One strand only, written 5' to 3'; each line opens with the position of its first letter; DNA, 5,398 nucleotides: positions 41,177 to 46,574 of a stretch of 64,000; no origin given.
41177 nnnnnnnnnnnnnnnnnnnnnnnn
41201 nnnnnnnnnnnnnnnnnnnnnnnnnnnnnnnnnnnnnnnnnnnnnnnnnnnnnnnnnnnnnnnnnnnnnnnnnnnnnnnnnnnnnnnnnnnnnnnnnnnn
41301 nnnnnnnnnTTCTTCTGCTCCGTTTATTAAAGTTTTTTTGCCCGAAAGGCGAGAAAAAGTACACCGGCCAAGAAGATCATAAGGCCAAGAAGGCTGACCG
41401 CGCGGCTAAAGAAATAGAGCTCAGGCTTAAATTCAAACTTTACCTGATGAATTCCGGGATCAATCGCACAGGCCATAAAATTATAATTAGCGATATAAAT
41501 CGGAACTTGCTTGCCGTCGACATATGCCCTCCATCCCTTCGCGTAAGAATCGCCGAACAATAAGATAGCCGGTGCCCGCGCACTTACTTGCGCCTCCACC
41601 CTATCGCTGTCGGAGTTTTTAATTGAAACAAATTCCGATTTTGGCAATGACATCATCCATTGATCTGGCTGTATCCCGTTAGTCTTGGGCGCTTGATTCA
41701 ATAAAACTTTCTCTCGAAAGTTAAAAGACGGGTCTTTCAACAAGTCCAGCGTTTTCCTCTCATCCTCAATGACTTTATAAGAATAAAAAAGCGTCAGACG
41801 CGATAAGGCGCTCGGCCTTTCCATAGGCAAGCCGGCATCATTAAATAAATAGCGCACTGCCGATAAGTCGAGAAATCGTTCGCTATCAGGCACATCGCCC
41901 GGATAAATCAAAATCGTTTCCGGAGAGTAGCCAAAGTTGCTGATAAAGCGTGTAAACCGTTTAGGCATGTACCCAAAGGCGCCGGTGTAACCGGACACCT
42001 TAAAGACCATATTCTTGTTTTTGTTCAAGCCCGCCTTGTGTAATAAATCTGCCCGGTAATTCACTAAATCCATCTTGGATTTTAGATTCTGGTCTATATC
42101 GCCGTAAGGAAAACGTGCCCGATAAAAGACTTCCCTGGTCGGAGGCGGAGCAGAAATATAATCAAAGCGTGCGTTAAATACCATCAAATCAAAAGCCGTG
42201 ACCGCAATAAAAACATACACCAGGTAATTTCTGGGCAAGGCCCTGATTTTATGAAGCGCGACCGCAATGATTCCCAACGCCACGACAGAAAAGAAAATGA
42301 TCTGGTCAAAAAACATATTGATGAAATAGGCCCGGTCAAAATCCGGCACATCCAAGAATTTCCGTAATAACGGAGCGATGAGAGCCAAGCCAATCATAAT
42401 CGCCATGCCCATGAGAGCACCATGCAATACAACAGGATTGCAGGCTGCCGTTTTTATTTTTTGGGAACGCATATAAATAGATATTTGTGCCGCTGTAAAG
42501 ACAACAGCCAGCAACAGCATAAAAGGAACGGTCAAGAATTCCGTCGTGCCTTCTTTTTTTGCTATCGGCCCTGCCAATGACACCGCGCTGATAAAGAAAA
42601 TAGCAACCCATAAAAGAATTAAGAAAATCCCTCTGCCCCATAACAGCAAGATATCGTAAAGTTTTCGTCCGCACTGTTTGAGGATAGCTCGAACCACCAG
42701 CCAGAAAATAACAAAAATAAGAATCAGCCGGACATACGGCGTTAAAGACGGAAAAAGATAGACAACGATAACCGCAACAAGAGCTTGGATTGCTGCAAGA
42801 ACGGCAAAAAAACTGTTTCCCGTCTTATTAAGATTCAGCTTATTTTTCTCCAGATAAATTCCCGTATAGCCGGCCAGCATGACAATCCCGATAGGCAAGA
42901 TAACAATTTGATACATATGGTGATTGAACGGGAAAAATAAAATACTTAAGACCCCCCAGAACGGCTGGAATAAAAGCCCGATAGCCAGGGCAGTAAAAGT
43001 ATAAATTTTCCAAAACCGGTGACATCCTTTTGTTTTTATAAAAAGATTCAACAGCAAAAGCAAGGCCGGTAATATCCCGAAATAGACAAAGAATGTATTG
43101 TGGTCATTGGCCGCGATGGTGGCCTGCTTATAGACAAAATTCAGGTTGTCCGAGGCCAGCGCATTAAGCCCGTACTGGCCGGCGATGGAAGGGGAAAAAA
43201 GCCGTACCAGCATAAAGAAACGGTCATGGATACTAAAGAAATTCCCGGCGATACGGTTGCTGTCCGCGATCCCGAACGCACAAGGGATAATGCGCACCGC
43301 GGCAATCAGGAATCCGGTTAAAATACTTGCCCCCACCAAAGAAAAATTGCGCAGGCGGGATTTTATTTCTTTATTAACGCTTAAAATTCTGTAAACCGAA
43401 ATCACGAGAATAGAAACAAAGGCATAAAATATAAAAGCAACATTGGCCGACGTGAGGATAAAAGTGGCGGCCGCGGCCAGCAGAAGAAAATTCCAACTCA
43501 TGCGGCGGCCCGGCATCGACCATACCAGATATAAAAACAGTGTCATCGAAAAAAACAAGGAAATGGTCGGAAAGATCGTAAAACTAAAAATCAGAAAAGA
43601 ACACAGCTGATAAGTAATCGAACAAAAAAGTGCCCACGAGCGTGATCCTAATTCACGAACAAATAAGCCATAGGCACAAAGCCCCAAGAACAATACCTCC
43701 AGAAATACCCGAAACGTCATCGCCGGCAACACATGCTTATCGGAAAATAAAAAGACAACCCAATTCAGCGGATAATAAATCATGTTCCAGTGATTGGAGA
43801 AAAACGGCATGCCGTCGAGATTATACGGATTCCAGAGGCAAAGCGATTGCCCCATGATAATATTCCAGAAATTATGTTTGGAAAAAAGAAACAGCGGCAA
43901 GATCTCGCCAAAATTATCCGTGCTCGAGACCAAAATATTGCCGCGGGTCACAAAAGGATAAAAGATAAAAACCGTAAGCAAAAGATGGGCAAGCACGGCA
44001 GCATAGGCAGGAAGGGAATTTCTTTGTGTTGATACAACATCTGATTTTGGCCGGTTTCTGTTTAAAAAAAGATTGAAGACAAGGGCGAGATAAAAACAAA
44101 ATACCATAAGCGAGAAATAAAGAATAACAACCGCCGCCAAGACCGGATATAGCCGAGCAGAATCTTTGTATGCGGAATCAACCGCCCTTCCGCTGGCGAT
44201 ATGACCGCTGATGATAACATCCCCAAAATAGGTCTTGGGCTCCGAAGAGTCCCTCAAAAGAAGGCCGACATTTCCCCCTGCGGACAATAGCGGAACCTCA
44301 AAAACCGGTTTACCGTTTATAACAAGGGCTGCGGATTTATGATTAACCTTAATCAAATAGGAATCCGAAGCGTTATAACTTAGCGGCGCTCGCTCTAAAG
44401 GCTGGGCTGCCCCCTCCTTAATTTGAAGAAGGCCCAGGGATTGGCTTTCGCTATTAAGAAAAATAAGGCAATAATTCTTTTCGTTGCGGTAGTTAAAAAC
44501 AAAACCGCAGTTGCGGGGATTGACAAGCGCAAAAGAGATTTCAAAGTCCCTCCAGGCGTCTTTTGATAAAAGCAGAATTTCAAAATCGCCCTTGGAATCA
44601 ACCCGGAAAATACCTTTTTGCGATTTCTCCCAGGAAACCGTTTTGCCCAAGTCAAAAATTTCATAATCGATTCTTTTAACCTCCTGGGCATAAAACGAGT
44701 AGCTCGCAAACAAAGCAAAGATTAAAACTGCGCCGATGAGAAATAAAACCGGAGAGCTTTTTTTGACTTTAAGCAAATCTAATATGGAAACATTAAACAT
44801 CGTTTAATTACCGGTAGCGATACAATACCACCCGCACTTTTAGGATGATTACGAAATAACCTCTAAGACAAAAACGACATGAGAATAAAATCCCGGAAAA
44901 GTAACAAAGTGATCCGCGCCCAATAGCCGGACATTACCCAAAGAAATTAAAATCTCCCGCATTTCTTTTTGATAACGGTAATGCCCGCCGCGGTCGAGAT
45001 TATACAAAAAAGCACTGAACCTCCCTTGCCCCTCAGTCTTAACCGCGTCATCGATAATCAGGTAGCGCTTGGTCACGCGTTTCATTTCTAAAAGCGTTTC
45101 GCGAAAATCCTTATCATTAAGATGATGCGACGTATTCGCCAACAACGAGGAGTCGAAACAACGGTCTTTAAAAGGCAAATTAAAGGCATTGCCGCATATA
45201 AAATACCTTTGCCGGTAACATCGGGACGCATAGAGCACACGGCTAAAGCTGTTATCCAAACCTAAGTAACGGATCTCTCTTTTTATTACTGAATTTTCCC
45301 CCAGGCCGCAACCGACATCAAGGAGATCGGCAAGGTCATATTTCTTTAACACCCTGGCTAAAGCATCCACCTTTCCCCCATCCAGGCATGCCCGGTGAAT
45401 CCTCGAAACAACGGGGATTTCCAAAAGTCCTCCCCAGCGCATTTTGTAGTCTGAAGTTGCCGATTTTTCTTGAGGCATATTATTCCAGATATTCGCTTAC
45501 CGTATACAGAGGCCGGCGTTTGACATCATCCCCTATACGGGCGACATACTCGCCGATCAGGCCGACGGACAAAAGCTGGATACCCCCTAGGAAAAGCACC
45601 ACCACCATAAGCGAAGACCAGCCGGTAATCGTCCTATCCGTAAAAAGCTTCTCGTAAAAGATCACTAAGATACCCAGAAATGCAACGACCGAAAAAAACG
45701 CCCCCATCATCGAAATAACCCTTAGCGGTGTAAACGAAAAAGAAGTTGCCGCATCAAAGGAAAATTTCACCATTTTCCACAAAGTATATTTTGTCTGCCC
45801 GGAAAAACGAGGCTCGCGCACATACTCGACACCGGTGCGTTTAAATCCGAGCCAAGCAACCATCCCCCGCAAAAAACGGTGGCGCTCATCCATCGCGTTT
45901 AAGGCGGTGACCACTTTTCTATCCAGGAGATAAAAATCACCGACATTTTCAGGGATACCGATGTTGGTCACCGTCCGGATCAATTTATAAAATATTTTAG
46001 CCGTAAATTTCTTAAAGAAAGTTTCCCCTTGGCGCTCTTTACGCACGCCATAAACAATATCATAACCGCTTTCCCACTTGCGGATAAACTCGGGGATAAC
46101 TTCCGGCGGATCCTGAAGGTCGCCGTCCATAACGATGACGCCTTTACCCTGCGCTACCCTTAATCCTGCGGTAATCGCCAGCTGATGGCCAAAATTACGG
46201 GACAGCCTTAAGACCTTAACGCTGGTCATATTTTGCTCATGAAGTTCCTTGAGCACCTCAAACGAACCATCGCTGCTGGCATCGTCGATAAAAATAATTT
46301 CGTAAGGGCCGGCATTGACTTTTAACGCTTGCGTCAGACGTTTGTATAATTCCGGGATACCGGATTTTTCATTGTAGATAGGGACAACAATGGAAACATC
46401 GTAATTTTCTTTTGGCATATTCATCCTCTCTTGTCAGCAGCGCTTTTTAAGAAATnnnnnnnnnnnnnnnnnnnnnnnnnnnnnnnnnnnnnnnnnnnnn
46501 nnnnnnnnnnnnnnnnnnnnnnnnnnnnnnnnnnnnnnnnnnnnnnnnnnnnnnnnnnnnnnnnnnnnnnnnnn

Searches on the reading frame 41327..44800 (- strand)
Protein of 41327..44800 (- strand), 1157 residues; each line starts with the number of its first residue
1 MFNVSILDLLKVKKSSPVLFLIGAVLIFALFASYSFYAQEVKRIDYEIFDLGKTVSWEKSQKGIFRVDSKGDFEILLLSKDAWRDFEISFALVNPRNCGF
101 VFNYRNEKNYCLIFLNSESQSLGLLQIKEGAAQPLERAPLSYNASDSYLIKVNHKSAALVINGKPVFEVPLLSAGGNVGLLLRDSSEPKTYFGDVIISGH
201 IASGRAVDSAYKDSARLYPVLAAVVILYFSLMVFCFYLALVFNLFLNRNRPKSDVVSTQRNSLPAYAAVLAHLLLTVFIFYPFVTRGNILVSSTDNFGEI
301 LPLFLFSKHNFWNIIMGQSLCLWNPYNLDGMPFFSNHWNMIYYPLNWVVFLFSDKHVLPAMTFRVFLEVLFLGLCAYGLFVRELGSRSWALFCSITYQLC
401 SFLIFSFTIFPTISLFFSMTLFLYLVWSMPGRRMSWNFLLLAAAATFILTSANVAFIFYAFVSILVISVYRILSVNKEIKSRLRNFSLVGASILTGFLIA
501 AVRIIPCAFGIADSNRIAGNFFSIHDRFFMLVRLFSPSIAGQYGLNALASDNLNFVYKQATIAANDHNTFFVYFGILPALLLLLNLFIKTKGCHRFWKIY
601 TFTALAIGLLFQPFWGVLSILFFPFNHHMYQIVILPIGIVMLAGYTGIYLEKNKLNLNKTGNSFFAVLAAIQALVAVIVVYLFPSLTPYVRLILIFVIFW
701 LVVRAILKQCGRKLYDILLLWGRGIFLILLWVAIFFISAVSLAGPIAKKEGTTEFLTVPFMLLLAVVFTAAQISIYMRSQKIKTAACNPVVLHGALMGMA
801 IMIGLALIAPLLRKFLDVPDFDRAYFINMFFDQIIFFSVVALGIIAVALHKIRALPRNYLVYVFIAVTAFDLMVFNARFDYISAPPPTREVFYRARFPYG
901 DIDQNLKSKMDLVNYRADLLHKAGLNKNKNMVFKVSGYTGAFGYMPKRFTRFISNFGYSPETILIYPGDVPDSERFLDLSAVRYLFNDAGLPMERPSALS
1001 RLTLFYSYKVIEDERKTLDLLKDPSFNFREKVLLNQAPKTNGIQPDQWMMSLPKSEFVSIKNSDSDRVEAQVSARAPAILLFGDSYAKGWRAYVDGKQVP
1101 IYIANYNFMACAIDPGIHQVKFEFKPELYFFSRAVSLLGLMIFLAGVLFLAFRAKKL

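Call 76: search_protein_families(library=pfam, proteins=[window:41327-44800:-], max_evalue=0.0001)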
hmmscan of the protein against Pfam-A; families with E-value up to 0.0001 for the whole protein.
window:41327-44800:- (1157 aa): 1 family
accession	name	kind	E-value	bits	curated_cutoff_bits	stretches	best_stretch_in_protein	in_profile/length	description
PF09586.16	YfhO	-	2.7e-10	39.8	28.5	1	1061-1135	759-834/835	Bacterial membrane protein YfhO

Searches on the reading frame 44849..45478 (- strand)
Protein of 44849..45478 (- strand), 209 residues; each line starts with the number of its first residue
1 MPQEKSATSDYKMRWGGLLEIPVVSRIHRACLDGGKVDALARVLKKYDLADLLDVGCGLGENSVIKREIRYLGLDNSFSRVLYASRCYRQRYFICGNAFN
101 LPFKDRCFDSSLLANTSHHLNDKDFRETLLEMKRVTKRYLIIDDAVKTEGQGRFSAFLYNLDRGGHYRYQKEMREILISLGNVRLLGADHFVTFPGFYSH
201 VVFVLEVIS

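Call 76: search_protein_families(library=pfam, proteins=[window:44849-45478:-], max_evalue=0.0001)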
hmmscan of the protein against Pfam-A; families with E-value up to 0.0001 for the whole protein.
window:44849-45478:- (209 aa): 3 families
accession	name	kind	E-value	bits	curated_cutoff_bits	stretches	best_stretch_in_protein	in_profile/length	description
PF08241.18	Methyltransf_11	-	1.8e-12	48.2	21.2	1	53-138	1-89/95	Methyltransferase domain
PF13649.12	Methyltransf_25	-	6.8e-11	43.1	27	1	53-137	2-94/97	Methyltransferase domain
PF13847.12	Methyltransf_31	-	2.1e-06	27.9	27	1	52-146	7-113/145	Methyltransferase domain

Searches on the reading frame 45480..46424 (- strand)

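Call 76: search_protein_families(library=pfam, proteins=[window:45480-46424:-], max_evalue=0.0001)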
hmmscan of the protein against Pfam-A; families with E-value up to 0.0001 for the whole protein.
window:45480-46424:- (314 aa): 2 families
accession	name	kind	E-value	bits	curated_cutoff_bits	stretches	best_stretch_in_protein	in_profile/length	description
PF00535.33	Glycos_transf_2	-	1.5e-32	113.2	23.3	1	11-172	1-164/168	Glycosyl transferase family 2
PF13641.12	Glyco_tranf_2_3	-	1e-06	29.4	27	1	10-176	3-175/230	Glycosyltransferase like family 2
